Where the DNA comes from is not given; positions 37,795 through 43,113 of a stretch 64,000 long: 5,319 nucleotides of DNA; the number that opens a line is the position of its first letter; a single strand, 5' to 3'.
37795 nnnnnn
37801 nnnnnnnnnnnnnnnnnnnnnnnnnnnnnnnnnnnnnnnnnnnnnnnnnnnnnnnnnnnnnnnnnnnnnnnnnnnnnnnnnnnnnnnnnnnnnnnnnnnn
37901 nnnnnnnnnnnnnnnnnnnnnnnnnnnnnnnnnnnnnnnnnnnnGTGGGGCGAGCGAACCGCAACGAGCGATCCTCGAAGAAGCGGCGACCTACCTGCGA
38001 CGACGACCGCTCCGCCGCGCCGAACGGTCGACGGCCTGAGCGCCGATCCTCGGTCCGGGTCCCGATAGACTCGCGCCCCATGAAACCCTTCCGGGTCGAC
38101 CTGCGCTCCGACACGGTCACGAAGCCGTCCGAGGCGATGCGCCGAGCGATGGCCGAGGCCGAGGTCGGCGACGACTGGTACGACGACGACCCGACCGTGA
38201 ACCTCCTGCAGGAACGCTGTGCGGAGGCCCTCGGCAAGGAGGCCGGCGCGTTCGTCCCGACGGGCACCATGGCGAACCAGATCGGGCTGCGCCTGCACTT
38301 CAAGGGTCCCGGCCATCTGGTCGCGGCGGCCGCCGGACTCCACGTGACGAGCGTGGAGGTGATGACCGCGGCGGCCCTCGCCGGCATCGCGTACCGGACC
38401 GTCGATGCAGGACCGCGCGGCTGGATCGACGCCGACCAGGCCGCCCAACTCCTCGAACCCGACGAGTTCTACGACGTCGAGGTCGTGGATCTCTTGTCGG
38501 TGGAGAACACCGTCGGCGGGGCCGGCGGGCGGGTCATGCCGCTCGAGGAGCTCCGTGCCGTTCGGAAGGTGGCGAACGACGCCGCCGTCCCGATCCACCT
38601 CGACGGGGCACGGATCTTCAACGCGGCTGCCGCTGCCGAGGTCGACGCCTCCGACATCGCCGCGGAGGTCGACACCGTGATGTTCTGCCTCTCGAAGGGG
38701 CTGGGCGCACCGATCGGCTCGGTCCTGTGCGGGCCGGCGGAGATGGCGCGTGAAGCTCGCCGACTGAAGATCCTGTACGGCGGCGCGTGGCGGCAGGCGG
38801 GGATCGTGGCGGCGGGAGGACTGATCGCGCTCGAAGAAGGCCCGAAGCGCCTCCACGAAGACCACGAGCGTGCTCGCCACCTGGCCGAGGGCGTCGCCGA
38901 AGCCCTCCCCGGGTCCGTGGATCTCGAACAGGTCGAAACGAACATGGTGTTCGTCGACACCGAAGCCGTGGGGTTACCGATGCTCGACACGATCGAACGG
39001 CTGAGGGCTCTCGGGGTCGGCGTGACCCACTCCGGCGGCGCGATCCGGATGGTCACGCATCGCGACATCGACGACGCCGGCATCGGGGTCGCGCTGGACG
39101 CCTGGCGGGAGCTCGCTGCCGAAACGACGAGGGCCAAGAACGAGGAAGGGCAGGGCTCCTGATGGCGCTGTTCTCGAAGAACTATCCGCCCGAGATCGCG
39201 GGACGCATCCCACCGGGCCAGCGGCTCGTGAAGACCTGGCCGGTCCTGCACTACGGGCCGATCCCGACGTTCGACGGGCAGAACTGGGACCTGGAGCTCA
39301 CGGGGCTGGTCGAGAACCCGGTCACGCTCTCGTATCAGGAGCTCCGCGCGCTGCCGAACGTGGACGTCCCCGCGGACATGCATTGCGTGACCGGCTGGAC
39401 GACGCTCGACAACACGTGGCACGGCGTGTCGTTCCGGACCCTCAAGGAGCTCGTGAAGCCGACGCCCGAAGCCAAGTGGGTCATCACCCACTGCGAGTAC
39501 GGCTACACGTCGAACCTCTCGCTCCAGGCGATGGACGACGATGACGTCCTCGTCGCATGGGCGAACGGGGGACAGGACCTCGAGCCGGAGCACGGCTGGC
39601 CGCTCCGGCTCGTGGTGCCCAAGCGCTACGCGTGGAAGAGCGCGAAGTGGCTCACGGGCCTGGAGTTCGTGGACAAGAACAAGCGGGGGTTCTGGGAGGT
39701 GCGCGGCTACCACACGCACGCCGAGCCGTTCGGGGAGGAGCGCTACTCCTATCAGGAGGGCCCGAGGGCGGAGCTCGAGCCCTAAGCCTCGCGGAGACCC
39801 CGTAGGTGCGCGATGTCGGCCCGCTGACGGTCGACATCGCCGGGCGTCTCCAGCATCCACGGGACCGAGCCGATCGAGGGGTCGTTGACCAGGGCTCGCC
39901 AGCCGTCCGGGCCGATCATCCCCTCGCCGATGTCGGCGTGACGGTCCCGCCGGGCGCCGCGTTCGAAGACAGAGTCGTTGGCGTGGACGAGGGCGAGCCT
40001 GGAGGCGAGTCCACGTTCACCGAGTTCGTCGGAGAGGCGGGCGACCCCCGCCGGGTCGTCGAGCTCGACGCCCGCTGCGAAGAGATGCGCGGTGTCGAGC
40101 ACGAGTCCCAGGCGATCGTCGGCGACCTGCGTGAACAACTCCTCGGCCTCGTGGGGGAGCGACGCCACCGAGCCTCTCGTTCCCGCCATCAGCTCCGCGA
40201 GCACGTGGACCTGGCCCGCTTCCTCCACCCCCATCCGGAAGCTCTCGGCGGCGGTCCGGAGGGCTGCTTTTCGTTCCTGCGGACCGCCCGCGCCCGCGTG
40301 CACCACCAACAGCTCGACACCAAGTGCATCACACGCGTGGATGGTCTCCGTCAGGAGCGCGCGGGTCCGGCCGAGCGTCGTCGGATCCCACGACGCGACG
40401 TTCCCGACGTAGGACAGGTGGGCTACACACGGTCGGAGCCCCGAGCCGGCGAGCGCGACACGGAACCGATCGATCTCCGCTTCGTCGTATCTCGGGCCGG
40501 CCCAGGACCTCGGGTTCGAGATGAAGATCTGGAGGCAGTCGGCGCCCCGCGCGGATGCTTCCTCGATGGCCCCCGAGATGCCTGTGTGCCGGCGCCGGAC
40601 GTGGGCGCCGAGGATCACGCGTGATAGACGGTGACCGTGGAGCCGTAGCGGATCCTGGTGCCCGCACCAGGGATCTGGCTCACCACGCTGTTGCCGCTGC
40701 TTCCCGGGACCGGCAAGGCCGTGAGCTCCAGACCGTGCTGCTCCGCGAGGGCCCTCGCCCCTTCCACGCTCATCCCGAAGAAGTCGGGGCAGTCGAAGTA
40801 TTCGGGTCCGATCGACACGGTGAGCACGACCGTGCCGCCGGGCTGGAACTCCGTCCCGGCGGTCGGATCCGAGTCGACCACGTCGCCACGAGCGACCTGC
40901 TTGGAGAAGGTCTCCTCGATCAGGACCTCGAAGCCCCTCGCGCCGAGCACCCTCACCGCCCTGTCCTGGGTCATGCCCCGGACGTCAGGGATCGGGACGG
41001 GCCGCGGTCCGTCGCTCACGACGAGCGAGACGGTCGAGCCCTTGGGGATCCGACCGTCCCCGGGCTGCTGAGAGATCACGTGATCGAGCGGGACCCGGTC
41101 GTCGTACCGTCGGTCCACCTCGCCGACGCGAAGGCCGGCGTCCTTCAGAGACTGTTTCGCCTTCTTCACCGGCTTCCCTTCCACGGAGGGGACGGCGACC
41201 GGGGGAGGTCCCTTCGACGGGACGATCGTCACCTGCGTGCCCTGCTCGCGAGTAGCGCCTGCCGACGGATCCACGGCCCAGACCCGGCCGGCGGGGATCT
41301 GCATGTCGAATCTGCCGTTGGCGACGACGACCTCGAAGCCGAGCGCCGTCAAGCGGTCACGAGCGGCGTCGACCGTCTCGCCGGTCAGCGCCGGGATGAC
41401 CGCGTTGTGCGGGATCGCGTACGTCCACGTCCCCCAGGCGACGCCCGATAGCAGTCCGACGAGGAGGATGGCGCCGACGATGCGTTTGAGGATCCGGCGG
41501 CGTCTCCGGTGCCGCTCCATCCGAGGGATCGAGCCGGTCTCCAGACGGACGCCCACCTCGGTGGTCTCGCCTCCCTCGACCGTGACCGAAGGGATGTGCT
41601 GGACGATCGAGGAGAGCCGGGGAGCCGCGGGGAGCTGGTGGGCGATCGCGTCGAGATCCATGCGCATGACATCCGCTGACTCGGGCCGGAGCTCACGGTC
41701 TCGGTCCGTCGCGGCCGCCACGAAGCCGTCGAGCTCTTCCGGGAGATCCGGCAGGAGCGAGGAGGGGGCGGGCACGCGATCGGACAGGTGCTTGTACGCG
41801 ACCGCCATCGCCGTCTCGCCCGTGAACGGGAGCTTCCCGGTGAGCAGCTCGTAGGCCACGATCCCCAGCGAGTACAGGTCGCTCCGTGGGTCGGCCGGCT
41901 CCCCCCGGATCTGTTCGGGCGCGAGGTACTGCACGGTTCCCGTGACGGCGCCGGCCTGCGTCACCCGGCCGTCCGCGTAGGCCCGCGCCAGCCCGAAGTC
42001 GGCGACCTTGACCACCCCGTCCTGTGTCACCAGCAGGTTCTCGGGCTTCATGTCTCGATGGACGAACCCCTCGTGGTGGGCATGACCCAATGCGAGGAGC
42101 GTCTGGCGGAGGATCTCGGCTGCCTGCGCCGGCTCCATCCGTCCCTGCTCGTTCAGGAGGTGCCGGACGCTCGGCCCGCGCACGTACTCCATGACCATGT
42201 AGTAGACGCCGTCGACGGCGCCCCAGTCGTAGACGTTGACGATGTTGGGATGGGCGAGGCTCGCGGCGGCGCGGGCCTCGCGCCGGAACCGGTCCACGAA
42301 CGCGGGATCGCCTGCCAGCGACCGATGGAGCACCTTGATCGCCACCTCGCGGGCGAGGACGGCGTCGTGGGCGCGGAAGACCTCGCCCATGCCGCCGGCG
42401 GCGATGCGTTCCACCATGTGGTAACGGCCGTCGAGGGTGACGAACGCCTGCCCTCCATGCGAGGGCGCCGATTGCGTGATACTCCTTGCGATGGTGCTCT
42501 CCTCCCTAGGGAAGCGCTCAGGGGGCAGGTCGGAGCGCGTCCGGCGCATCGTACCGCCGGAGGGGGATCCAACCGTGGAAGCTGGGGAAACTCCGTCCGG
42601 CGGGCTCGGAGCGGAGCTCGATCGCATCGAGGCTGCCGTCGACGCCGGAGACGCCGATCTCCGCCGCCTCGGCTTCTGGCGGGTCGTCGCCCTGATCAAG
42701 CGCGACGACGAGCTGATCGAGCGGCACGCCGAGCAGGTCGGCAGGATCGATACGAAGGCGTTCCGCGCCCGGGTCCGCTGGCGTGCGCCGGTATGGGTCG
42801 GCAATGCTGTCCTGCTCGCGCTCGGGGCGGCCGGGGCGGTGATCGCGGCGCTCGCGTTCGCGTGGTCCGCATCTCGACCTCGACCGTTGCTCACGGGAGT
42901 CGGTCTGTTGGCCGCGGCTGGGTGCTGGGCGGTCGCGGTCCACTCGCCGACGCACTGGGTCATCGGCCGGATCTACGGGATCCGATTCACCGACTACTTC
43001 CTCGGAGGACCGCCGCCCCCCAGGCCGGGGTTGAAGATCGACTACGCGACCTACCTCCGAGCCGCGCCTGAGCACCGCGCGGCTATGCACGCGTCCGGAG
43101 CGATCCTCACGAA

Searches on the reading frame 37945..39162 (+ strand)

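Call 8: search_protein_families(library=pfam, proteins=[window:37945-39162:+])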
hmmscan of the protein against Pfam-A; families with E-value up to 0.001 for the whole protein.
window:37945-39162:+ (405 aa): 1 family
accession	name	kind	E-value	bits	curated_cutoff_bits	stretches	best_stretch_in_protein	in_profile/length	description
PF01212.27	Beta_elim_lyase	-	4e-84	282.8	27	1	52-338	1-286/288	Beta-eliminating lyase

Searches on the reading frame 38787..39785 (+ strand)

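Call 44: search_protein_families(library=pfam, proteins=[window:38787-39785:+], max_evalue=0.00001)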
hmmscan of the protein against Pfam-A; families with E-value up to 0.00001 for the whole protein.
window:38787-39785:+ (332 aa): 1 family
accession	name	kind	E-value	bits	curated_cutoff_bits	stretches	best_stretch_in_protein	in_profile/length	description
PF00174.25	Oxidored_molyb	-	4.9e-41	140.6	24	1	157-303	2-169/169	Oxidoreductase molybdopterin binding domain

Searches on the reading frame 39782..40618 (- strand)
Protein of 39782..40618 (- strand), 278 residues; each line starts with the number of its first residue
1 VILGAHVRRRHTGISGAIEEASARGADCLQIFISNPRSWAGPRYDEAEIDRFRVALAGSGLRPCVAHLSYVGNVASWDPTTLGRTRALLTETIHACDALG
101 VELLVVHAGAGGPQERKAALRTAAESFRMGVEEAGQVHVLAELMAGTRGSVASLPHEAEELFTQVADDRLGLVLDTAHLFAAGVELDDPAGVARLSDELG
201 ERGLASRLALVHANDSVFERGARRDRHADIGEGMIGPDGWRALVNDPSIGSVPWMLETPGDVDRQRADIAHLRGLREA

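Call 43: search_protein_families(library=pfam, proteins=[window:39782-40618:-], max_evalue=0.00001)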
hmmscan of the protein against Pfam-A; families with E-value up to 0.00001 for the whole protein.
window:39782-40618:- (278 aa): 1 family
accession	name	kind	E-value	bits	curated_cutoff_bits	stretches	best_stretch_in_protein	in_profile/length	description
PF01261.30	AP_endonuc_2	-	1.7e-36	126.6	31.1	1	19-273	2-247/249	Xylose isomerase-like TIM barrel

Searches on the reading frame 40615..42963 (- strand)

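Call 9: search_protein_families(library=ncbifam, proteins=[window:40615-42963:-], max_evalue=0.00001)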
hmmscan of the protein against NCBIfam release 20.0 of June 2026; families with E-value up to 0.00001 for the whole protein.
window:40615-42963:- (782 aa): 15 families
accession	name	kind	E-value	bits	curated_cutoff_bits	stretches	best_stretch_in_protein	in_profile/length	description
NF033483.0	PknB_PASTA_kin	equivalog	2e-191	637.9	450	2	176-680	4-525/563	Stk1 family PASTA domain-containing Ser/Thr kinase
NF052427.1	StpK7MSMEG_1200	equivalog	1.4e-62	212.1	900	1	179-430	7-258/601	serine/threonine protein kinase StpK7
TIGR03903.1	TOMM_kin_cyc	equivalog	3.6e-50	170.8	705.75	1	205-452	4-264/1267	TOMM system kinase/cyclase fusion protein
NF047741.1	antiphage_MADS6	equivalog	1.1e-48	166.3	460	2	280-443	300-463/612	methylation-associated defense system protein kinase MAD6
NF009651.0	PRK13184.1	equivalog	5.7e-40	137.1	839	1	180-438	3-288/932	serine/threonine-protein kinase PknD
NF053615.1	SerThrKinAfsKStmc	equivalog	1.2e-32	113.5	1300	1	179-432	13-260/809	protein serine/threonine kinase AfsK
NF038150.1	lanthi_synth_IV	equivalog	2e-31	109.2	650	1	166-443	181-459/851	class IV lanthionine synthetase LanL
NF033442.0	BREX_PglW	equivalog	2.2e-25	88.7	990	2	176-331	509-665/1391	BREX system serine/threonine kinase PglW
NF038151.1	lanthi_synth_III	equivalog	2e-14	53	575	1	181-432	222-486/833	class III lanthionine synthetase LanKC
NF058632.1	SerThrKinPrkT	equivalog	2.7e-13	49.6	280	1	180-315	22-153/322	serine/threonine protein kinase PrkT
NF011463.0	PRK14879.1-4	equivalog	2.6e-09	36.8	188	1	208-327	48-161/237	Kae1-associated kinase Bud32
NF043056.1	T4SS_LegK1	equivalog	1.9e-08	33.3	550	1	254-369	154-279/516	Dot/Icm T4SS effector kinase LegK1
TIGR03724.2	arch_bud32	equivalog_domain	2.1e-08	33.9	125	1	225-328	39-133/193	KEOPS complex kinase/ATPase Bud32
NF011460.0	PRK14879.1-1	equivalog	2.1e-07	30.3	199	1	225-331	57-162/232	Kae1-associated kinase Bud32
TIGR01982.1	UbiB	equivalog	3.3e-06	25.9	487.55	1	254-325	232-302/436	2-polyprenylphenol 6-hydroxylase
